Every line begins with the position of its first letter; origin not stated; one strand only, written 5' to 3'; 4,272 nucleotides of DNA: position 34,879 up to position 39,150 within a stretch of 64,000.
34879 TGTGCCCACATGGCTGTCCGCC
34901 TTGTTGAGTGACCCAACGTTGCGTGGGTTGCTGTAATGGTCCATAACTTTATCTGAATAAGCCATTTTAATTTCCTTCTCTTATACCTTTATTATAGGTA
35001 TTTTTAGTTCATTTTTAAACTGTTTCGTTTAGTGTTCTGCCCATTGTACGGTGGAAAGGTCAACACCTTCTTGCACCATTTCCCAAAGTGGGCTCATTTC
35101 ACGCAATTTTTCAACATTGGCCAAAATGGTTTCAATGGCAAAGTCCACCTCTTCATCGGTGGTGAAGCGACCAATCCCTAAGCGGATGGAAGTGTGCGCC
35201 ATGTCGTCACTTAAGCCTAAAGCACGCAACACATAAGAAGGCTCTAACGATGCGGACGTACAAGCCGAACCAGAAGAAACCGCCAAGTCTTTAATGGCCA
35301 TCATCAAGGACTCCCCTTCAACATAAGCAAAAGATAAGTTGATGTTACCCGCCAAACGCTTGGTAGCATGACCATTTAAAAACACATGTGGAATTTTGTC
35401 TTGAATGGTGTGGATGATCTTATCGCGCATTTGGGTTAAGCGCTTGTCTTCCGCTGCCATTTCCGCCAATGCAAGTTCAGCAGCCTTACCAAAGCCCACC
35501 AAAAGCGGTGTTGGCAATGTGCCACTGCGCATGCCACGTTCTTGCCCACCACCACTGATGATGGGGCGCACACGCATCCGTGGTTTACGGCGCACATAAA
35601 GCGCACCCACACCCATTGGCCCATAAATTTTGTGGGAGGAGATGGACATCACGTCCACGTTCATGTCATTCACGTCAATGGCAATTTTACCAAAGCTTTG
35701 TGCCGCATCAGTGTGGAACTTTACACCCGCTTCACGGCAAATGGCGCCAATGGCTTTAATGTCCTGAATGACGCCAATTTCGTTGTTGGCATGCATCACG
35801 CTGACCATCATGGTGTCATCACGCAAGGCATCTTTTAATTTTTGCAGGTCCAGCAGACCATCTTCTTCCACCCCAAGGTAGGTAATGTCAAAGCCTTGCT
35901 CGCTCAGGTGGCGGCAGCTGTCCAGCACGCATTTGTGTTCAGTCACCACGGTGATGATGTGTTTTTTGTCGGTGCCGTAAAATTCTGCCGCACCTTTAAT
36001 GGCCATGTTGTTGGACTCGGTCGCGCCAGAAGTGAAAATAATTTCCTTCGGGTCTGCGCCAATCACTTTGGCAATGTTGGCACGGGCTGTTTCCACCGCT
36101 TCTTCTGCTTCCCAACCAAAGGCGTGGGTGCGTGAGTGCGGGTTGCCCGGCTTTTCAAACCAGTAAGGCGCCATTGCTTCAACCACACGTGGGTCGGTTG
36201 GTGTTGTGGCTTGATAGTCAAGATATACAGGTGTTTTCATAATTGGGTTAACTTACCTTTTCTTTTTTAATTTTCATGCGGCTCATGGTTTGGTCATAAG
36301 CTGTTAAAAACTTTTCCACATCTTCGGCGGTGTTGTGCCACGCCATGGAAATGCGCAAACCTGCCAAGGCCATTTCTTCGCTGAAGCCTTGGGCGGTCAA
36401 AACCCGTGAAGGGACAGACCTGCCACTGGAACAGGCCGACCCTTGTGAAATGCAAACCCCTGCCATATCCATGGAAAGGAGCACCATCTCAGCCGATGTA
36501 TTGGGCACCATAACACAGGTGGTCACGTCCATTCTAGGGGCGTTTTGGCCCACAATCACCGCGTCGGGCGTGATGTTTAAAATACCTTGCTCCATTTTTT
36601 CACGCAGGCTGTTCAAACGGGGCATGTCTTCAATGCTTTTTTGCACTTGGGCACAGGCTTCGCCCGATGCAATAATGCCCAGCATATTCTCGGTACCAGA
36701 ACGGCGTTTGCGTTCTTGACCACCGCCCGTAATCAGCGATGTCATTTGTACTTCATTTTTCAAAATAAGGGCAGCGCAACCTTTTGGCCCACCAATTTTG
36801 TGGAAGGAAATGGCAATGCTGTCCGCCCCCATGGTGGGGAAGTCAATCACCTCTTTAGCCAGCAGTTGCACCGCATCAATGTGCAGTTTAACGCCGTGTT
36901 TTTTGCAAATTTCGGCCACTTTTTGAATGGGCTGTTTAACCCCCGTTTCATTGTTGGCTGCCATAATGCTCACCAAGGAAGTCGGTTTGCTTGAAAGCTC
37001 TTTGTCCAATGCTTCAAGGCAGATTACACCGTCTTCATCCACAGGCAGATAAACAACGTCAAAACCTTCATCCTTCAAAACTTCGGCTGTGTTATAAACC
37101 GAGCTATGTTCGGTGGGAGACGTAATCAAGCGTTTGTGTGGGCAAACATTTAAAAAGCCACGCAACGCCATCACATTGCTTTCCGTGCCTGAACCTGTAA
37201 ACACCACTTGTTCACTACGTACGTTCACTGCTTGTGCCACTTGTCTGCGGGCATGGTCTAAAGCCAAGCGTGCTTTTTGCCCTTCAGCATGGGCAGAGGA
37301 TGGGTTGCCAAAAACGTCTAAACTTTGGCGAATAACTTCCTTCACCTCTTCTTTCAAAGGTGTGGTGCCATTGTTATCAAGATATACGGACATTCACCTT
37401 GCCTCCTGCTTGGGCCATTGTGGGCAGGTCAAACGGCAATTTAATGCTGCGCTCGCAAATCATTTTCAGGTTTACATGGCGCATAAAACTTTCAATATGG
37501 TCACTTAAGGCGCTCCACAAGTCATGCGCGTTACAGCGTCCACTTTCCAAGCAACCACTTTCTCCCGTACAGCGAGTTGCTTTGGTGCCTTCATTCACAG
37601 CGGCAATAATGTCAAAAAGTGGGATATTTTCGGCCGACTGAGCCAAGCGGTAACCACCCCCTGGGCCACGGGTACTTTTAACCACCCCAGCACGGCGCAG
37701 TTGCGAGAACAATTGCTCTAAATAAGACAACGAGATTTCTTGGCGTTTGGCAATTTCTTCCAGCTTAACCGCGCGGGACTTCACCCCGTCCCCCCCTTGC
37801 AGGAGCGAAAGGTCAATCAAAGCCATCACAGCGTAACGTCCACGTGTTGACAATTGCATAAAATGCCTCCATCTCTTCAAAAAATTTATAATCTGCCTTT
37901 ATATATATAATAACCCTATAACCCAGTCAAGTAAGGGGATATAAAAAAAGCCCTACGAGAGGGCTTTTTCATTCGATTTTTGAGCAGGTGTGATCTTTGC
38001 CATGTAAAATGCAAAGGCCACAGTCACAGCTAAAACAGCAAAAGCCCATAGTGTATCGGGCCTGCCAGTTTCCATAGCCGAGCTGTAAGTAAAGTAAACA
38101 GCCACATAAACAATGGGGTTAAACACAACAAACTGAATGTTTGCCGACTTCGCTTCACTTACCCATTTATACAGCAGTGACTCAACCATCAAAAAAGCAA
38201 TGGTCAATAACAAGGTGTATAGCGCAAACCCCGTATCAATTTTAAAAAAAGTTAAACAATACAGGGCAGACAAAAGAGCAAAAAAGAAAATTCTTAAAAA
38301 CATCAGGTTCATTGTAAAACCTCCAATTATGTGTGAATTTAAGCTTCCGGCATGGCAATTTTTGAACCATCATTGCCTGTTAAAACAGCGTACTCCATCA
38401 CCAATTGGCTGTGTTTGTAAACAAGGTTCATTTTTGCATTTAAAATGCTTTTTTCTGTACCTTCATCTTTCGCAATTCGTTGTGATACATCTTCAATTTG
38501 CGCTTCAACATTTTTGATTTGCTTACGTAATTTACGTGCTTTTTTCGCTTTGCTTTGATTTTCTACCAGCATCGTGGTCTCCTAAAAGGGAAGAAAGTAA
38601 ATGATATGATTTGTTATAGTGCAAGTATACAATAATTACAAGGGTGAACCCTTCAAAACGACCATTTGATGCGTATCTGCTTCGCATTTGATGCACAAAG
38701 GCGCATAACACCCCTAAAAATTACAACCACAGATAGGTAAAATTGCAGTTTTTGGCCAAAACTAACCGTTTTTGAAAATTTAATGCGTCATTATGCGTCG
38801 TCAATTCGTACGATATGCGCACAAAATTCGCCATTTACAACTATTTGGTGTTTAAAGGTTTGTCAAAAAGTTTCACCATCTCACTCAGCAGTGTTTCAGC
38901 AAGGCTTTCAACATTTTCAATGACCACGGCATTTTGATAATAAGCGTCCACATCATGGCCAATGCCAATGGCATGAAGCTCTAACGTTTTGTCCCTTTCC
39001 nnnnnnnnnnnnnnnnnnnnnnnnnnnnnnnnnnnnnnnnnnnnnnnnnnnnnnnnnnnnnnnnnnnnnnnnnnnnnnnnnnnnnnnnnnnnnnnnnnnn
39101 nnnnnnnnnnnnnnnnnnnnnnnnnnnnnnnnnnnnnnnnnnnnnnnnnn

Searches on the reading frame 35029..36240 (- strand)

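Call 7: search_protein_families(library=pfam, proteins=[window:35029-36240:-])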
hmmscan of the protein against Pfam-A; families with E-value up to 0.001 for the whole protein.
window:35029-36240:- (403 aa): 3 families
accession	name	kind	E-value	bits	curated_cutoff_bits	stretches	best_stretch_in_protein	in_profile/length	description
PF00266.25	Aminotran_5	-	9.3e-88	295.1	21.5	1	5-366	1-369/371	Aminotransferase class-V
PF01212.27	Beta_elim_lyase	-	2.2e-08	34.2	27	1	49-238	34-236/288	Beta-eliminating lyase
PF01041.23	DegT_DnrJ_EryC1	-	0.00011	22.1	19.8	1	106-185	75-152/360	DegT/DnrJ/EryC1/StrS aminotransferase family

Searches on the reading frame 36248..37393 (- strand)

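Call 7: search_protein_families(library=pfam, proteins=[window:36248-37393:-])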
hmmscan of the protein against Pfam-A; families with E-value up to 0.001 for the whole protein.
window:36248-37393:- (381 aa): 5 families
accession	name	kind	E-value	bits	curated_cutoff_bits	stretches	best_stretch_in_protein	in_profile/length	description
PF00266.25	Aminotran_5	-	4.4e-65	220.5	21.5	1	3-362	1-371/371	Aminotransferase class-V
PF01212.27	Beta_elim_lyase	-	5.4e-12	46.1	27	1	54-175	39-170/288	Beta-eliminating lyase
PF00155.27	Aminotran_1_2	-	2.3e-08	34.1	19.7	1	46-173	45-185/361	Aminotransferase class I and II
PF00282.25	Pyridoxal_deC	-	2.6e-08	33.5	27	1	89-218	148-286/375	Pyridoxal-dependent decarboxylase conserved domain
PF01041.23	DegT_DnrJ_EryC1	-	7.5e-07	29.1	19.8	1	58-184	37-156/360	DegT/DnrJ/EryC1/StrS aminotransferase family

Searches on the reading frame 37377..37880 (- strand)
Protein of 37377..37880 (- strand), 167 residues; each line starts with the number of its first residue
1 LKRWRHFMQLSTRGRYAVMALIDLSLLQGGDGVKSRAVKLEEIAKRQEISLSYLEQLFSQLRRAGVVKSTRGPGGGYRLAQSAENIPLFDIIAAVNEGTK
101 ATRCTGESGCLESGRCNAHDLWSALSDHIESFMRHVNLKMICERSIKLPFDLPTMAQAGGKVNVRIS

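Call 7: search_protein_families(library=pfam, proteins=[window:37377-37880:-])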
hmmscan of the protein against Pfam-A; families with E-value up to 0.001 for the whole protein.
window:37377-37880:- (167 aa): 2 families
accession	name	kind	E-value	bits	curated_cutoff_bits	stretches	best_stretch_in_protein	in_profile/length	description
PF02082.26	Rrf2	-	2e-33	115.8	30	1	10-143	1-131/132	Iron-dependent Transcriptional regulator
PF03444.21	HrcA_DNA-bdg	-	5.6e-05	23.2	21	1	34-83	20-69/79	Winged helix-turn-helix transcription repressor, HrcA DNA-binding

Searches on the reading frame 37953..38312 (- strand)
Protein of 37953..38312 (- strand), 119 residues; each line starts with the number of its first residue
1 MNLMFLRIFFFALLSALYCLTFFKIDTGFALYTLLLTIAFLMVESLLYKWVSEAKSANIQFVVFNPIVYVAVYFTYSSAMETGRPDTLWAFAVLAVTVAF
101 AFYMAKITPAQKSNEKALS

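Call 7: search_protein_families(library=pfam, proteins=[window:37953-38312:-])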
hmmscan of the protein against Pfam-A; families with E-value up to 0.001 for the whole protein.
window:37953-38312:- (119 aa): 0 families

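Call 38: search_protein_families(library=pfam, max_evalue=10, proteins=[window:37953-38312:-])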
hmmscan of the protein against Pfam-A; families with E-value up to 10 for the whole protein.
window:37953-38312:- (119 aa): 2 families
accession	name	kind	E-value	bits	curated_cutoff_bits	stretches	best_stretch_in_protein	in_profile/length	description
PF11990.13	DUF3487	-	0.082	13.1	27.8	1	33-100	28-94/114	Protein of unknown function (DUF3487)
PF09843.14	DUF2070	-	4.8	5.8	30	1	7-104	70-172/561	Predicted membrane protein (DUF2070)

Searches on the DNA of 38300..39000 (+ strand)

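Call 52: search_rna_families(source=window, start=38300, end=39000, threshold=evalue, max_evalue=10)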
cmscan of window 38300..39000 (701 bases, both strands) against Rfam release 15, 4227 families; matches with E-value up to 10: 3.
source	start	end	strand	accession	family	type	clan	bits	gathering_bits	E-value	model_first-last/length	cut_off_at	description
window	38596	38637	+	RF00355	snoR28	Gene; snRNA; snoRNA; CD-box;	-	15.8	45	7.7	1-78/78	no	Small nucleolar RNA snoR28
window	38356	38477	-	RF01627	ceN36-1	Gene; snRNA; snoRNA; HACA-box;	-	14.8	48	7.2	1-130/130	no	Nematode snoRNA ceN36-1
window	38349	38452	-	RF02634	EF3314_EF3315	Gene; sRNA;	-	12.5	100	3.5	1-141/141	no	Enterococcus sRNA EF3314_EF3315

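Call 88: search_dna_similar(query=window:38573-38840:+, collection=plasmids, mode=distant, max_evalue=0.01, max_rows=5)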
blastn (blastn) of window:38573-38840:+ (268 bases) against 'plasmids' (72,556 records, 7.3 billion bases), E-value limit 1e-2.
No match.

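Call 90: search_dna_similar(query=window:38573-38840:+, collection=phages, mode=distant, max_evalue=0.01, max_rows=5)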
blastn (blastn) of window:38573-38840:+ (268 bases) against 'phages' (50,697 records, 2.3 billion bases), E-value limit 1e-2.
No match.

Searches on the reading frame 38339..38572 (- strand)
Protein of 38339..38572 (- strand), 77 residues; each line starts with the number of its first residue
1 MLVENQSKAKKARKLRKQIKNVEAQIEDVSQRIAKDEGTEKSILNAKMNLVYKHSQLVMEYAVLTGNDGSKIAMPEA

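Call 7: search_protein_families(library=pfam, proteins=[window:38339-38572:-])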
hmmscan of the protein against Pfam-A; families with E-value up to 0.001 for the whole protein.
window:38339-38572:- (77 aa): 0 families

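Call 38: search_protein_families(library=pfam, max_evalue=10, proteins=[window:38339-38572:-])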
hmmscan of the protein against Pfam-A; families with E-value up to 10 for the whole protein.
window:38339-38572:- (77 aa): 4 families
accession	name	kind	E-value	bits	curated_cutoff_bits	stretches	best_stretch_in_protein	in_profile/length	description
PF16034.10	JAKMIP_CC3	-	0.011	15.9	30.2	1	4-61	102-158/200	JAKMIP CC3 domain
PF14282.11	FlxA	-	0.012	16.2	26.3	1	4-40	11-44/101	FlxA-like protein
PF10458.14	Val_tRNA-synt_C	-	0.025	15.3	25.9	1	10-36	4-30/66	Valyl tRNA synthetase tRNA binding arm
PF09784.14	L31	-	0.083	13.7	22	1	7-51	16-59/102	Mitochondrial ribosomal protein L31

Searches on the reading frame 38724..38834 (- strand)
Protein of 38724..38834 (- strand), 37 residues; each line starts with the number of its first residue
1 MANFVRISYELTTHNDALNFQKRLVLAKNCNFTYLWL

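Call 70: search_protein_families(library=pfam, max_evalue=10, proteins=[window:38724-38834:-])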
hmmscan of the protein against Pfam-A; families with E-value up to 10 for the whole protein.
seq(37 aa): 0 families

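Call 98: search_protein_representatives(protein=window:38724-38834:-)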
Query: 37 residues. Proteins with E-value up to 0.001 (for the whole library): 1; up to 1e-10: 0; up to 1e-30: 0. The best 1 are listed.
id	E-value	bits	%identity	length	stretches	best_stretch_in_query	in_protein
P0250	6.7e-04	34.7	40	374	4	7-29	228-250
